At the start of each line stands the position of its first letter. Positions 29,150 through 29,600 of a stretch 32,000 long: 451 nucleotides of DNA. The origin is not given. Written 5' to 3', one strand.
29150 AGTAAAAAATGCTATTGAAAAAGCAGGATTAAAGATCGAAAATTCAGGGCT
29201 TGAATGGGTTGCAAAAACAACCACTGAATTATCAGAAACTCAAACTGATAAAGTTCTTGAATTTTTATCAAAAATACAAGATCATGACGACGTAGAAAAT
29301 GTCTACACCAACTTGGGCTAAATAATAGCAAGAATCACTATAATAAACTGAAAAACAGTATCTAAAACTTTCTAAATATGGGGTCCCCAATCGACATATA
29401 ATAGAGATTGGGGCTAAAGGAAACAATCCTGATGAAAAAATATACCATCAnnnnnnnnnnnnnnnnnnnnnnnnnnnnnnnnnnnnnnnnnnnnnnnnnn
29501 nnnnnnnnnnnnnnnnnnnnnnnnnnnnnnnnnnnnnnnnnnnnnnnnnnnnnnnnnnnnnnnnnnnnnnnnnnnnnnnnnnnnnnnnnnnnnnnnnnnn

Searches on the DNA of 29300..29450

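Call 65: search_rna_families(source=window, start=29300, end=29450, threshold=evalue, max_evalue=10)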
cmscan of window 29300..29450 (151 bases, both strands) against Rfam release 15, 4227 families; matches with E-value up to 10: 1.
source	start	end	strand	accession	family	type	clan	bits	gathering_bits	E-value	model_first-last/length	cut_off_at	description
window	29385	29422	+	RF03156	L31-Firmicutes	Cis-reg; leader;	CL00118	10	33.3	9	1-32/32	no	L31-Firmicutes ribosomal protein leader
